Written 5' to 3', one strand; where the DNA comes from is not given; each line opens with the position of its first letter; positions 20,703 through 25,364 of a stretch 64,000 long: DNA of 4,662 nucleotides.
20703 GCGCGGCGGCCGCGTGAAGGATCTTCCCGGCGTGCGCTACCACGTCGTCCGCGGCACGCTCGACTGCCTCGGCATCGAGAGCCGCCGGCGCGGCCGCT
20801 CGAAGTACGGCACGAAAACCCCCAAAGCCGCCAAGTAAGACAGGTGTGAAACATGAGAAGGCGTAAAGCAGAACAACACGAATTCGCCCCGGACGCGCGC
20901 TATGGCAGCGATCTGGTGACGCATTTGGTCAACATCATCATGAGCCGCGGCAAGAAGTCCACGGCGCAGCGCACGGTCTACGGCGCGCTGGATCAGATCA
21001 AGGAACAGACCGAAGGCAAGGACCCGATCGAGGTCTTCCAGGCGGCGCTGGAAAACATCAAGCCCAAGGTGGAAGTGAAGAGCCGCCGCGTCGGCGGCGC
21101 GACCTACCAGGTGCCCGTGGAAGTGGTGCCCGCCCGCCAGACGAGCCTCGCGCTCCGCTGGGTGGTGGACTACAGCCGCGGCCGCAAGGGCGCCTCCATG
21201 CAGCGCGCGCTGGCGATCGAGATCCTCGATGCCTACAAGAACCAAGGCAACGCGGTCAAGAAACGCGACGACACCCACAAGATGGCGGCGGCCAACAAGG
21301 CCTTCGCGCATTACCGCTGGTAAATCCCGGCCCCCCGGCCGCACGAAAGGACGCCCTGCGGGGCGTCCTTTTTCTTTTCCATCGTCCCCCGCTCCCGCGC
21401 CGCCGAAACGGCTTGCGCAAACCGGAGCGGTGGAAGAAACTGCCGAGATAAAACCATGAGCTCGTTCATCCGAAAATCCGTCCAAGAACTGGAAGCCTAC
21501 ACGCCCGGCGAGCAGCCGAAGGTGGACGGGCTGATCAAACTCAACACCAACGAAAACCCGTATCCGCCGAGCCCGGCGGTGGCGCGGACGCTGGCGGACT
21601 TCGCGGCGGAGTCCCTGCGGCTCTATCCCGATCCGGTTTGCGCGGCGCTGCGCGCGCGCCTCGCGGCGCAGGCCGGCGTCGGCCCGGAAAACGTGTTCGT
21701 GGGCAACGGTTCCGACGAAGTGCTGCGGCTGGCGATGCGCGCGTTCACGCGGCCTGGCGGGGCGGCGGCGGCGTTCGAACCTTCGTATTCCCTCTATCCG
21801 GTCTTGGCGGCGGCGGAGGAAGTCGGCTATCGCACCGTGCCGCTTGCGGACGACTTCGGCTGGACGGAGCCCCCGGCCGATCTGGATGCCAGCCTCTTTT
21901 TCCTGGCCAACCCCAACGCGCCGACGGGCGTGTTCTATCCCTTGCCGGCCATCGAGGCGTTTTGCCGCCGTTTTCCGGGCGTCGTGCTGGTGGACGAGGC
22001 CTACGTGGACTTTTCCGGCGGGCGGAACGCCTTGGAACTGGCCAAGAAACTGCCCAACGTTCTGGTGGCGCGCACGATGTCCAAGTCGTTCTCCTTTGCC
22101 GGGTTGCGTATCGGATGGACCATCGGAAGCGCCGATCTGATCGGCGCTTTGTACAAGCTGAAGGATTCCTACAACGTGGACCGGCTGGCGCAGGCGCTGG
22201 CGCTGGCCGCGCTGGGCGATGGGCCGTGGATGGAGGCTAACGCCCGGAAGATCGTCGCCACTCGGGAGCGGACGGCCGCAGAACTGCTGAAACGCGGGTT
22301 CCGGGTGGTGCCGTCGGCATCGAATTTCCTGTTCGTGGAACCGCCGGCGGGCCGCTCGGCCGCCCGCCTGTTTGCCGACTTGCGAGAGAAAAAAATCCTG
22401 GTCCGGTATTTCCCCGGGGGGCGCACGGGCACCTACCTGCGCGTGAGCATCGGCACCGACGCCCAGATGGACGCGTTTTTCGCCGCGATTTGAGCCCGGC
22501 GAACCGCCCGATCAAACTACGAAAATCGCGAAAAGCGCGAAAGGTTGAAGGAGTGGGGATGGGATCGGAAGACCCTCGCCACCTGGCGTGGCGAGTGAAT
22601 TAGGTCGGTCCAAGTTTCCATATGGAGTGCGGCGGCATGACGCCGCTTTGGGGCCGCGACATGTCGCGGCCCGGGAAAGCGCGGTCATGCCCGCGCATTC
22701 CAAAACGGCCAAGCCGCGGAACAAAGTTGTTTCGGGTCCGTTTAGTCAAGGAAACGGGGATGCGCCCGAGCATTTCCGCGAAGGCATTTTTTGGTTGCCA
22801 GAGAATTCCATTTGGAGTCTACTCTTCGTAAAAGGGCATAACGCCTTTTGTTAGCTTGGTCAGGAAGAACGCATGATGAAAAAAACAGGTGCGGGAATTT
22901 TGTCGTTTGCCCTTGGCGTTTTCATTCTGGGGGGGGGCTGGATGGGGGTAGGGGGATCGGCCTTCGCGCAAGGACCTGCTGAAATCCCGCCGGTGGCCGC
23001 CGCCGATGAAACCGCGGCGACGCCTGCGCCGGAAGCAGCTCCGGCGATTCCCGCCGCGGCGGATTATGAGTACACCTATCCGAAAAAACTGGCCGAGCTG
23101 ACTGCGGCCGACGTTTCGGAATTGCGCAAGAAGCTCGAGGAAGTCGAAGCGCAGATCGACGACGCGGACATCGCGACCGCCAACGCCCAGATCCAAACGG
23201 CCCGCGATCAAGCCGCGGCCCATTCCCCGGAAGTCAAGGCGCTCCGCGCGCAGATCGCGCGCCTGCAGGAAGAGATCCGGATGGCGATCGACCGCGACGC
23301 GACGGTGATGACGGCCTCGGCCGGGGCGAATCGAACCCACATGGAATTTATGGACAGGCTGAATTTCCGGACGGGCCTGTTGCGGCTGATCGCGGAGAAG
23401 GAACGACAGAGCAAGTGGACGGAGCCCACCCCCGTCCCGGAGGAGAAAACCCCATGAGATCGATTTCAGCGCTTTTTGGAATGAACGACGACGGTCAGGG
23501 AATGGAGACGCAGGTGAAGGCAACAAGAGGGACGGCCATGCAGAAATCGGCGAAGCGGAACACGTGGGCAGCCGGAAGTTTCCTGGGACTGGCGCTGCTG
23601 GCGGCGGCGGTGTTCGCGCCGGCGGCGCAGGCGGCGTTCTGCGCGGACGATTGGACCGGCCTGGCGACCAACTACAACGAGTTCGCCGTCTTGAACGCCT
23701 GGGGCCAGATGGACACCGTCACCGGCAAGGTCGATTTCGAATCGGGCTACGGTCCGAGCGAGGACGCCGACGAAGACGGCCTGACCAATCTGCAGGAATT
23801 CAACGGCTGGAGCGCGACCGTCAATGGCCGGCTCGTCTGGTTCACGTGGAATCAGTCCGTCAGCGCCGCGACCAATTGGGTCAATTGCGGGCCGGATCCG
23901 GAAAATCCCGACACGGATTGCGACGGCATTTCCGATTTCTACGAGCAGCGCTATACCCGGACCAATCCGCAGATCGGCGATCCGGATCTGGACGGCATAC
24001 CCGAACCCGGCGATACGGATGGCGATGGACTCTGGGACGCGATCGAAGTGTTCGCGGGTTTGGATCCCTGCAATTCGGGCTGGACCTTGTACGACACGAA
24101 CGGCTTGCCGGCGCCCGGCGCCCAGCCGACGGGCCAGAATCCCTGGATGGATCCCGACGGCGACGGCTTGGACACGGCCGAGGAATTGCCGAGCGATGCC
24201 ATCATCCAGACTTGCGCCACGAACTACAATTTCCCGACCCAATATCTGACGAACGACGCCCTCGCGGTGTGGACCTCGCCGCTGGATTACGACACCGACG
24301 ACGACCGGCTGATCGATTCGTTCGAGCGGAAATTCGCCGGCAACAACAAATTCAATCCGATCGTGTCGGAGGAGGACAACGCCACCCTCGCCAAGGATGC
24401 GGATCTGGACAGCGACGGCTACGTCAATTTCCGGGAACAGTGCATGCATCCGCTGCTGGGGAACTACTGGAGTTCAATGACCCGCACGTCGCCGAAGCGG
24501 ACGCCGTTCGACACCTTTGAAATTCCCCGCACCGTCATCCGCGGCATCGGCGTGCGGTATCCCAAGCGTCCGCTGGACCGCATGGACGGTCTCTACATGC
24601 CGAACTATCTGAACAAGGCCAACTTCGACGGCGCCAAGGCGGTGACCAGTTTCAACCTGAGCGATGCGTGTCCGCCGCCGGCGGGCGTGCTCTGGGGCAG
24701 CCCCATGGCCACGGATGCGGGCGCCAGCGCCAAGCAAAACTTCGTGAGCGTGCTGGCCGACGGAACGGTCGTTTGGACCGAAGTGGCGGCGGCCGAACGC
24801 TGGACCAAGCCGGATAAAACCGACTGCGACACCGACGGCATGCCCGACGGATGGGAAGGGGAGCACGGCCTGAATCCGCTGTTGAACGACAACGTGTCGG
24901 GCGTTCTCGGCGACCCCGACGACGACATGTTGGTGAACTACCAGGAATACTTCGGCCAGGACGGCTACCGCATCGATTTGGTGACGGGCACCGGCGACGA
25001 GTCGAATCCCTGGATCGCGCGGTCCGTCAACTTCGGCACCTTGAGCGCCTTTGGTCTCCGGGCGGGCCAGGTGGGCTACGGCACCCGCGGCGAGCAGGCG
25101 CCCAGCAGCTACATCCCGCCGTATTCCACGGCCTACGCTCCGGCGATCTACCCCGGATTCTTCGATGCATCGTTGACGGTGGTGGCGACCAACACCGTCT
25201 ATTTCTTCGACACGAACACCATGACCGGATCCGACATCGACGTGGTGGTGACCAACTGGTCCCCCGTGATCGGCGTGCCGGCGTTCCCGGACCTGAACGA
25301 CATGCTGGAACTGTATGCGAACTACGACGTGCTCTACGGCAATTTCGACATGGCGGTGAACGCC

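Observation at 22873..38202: Giant (~4,500 aa, 13.6 kb) modular exoprotein locus with dedicated small partners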

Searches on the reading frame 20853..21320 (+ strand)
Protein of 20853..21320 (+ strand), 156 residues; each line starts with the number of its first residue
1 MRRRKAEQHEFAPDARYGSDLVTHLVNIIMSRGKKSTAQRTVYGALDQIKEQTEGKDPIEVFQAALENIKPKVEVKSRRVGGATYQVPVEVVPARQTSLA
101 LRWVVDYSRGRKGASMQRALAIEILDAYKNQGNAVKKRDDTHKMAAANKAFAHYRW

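Call 7: search_protein_families(library=pfam, proteins=[window:20853-21320:+], max_evalue=0.01)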
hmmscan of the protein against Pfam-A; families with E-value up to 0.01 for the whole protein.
window:20853-21320:+ (156 aa): 1 family
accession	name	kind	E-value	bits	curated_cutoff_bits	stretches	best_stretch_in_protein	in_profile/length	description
PF00177.27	Ribosomal_S7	-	1.7e-61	206.6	24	1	1-149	1-148/148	Ribosomal protein S7p/S5e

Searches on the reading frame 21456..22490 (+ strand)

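Call 7: search_protein_families(library=pfam, proteins=[window:21456-22490:+], max_evalue=0.01)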
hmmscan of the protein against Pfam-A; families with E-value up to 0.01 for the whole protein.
window:21456-22490:+ (345 aa): 1 family
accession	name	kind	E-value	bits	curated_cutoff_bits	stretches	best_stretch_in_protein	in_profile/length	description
PF00155.27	Aminotran_1_2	-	1.3e-54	186.2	19.7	1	26-345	3-361/361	Aminotransferase class I and II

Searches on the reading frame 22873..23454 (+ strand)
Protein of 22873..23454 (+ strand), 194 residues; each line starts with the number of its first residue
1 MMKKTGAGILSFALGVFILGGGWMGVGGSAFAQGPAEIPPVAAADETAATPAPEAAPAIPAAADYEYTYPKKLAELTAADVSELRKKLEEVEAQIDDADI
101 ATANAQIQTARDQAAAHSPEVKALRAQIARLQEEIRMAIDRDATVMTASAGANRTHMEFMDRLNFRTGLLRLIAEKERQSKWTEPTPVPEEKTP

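Call 7: search_protein_families(library=pfam, proteins=[window:22873-23454:+], max_evalue=0.01)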
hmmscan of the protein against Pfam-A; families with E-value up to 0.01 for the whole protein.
window:22873-23454:+ (194 aa): 5 families
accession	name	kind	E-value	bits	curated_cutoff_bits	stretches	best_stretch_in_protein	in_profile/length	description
PF19380.4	DUF5955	-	0.0036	18.1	27.1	1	72-129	7-61/88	Family of unknown function (DUF5955)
PF09787.14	Golgin_A5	-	0.0055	16.7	31.7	1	77-143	66-131/305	Golgin subfamily A member 5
PF05701.16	WEMBL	-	0.0055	15.9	35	1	80-150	98-170/562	Weak chloroplast movement under blue light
PF06810.17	Phage_scaffold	-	0.0066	16.9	35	0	71-130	55-120/170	Phage capsid assembly scaffolding protein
PF08663.15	HalX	-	0.0087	16.9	23.2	0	112-141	28-57/68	HalX domain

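Call 90: search_solved_structures(query=A2, max_evalue=1)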
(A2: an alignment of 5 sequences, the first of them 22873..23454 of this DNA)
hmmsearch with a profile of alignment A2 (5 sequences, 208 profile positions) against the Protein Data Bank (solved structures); distinct sequences matched with E-value up to 1: 27.
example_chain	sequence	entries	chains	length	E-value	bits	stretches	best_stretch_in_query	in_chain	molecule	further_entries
7o97_A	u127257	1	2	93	0.0038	20.5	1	106-169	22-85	hypothetical protein UY81_C0065G0003 from Candidatus Giovannonibacteria bacterium converte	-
9r1o_A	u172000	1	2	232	0.0073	19.6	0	109-165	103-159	sc-apCC-6-DPH-NR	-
6z26_A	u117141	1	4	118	0.017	18.4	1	109-196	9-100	Spindle assembly abnormal protein 6 homolog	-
6egc_A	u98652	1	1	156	0.052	16.8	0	104-165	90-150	SC_2L4HC2_23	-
6pf2_A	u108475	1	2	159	0.093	16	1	102-157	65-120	Myosin, heavy polypeptide 7, cardiac muscle, beta variant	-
9qxt_E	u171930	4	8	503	0.13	15.5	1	118-173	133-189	JetA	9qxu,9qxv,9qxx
8q72_E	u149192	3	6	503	0.13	15.5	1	118-173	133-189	JetA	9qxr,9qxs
8as8_E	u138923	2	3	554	0.16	15.2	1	118-173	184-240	JetA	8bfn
6gaj_A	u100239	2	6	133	0.28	14.4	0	120-155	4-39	Outer capsid protein sigma-1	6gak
7x5d_A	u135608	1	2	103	0.33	14.2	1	100-161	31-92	Lamin-A/C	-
6vzf_A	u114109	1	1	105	0.34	14.2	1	109-196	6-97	Autophagy-related protein 11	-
1m1j_C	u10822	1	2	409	0.45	13.8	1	98-166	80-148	Fibrinogen gamma chain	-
1ei3_C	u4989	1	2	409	0.45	13.8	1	98-166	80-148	FIBRINOGEN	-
6fzz_A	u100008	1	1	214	0.45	13.7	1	83-156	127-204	Virulent strain associated lipoprotein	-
5j0k_A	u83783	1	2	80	0.47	13.7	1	104-165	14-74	designed protein 2L4HC2_23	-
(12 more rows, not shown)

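Call 91: search_protein_families(library=pfam, alignment_id=A2, max_evalue=0.1)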
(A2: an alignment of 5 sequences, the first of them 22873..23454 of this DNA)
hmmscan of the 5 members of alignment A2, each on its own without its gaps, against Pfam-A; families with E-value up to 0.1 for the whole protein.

A. member 1, window:22873-23454:+ (194 aa): 15 families
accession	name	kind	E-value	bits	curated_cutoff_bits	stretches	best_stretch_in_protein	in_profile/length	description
PF19380.4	DUF5955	-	0.0036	18.1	27.1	1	72-129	7-61/88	Family of unknown function (DUF5955)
PF09787.14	Golgin_A5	-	0.0055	16.7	31.7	1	77-143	66-131/305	Golgin subfamily A member 5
PF05701.16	WEMBL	-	0.0055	15.9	35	1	80-150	98-170/562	Weak chloroplast movement under blue light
PF06810.17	Phage_scaffold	-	0.0066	16.9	35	1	71-130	55-120/170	Phage capsid assembly scaffolding protein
PF08663.15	HalX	-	0.0087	16.9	23.2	0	112-141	28-57/68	HalX domain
PF14362.11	DUF4407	-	0.011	15.5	31.3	1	89-146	122-236/297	Domain of unknown function (DUF4407)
PF06818.20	Fez1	-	0.02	15.8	34.4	1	74-143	82-153/199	Fez1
PF18504.6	Csm1_N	-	0.02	15.7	26.3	0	91-140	11-62/70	Csm1 N-terminal domain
PF13166.12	AAA_13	-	0.026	13.7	36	1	87-160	403-480/713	AAA domain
PF20570.3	DUF6779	-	0.04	15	28.1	0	83-150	32-102/108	Domain of unknown function (DUF6779)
PF14282.11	FlxA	-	0.052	14.1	26.3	0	71-121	31-84/101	FlxA-like protein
PF04871.18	Uso1_p115_C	-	0.055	14.2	28.4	1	73-135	16-69/121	Uso1 / p115 like vesicle tethering protein, C terminal region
PF21408.2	MTR4-like_stalk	-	0.059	14.1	24.2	0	78-138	14-62/64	Exosome RNA helicase MTR4-like, stalk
PF02321.23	OEP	-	0.066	13.4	22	1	108-139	2-33/187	Outer membrane efflux protein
PF23735.1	KIF9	-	0.086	13.4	31.9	0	74-140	34-100/140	Kinesin-like protein KIF9 domain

B. families by the number of members that match (of 5 scanned): 36 families (the first 25 are shown)
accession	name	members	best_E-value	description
PF08614.16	ATG16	3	0.0059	Autophagy protein 16 (ATG16)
PF08946.15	Osmo_CC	2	0.003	Osmosensory transporter coiled coil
PF08663.15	HalX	2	0.0087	HalX domain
PF16454.10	PI3K_P85_iSH2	2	0.026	Phosphatidylinositol 3-kinase regulatory subunit P85 inter-SH2 domain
PF05531.17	NPV_P10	1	0.0013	Nucleopolyhedrovirus P10 protein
PF19380.4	DUF5955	1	0.0036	Family of unknown function (DUF5955)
PF09787.14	Golgin_A5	1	0.0055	Golgin subfamily A member 5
PF05701.16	WEMBL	1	0.0055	Weak chloroplast movement under blue light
PF20667.3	Sec10_N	1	0.0062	Exocyst complex component Sec10, N-terminal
PF11887.13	Mce4_CUP1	1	0.0062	Cholesterol uptake porter CUP1 of Mce4, putative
PF06810.17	Phage_scaffold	1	0.0066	Phage capsid assembly scaffolding protein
PF06009.19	Laminin_II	1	0.0099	Laminin Domain II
PF14362.11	DUF4407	1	0.011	Domain of unknown function (DUF4407)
PF21773.2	ODAD1_CC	1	0.014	ODAD1 central coiled coil region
PF24610.1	DUF7623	1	0.016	Domain of unknown function (DUF7623)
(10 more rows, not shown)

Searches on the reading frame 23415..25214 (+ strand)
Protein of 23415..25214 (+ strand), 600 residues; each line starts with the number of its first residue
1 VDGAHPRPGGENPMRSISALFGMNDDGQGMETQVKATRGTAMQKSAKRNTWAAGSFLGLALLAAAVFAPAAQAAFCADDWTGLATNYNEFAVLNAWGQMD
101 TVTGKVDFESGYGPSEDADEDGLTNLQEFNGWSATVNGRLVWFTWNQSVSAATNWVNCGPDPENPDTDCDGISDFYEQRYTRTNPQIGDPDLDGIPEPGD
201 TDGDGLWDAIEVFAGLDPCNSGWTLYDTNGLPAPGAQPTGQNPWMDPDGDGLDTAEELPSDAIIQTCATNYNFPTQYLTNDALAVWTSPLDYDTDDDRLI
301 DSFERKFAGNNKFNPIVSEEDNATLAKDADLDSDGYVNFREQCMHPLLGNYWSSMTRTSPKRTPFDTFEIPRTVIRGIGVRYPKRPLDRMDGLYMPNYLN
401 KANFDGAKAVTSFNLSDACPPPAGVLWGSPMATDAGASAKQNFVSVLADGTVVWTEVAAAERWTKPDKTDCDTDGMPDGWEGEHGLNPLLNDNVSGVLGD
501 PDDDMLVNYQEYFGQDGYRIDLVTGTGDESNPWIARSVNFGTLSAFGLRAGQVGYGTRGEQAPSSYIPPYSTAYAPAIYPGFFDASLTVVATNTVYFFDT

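Call 6: search_protein_families(library=pfam, proteins=[window:23415-25214:+], max_evalue=0.01)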
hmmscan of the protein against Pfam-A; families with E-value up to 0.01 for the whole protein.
window:23415-25214:+ (600 aa): 1 family
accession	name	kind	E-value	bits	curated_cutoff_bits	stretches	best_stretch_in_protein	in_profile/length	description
PF18884.5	TSP3_bac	-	3.8e-05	23.9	25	1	200-218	1-19/22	Bacterial TSP3 repeat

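Call 30: search_protein_families(library=ncbifam, proteins=[window:23415-25214:+], max_evalue=0.01)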
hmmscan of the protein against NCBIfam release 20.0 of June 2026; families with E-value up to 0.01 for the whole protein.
window:23415-25214:+ (600 aa): 2 families
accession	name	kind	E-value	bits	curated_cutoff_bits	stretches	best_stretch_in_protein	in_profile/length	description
NF047639.1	throspo3_MtsD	equivalog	8e-07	27.6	800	1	462-502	474-513/651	cell-cell cohesion protein MtsD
NF033765.2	gliding_CglD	equivalog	0.00021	19.2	400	1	160-254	201-296/1124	adventurous gliding motility lipoprotein CglD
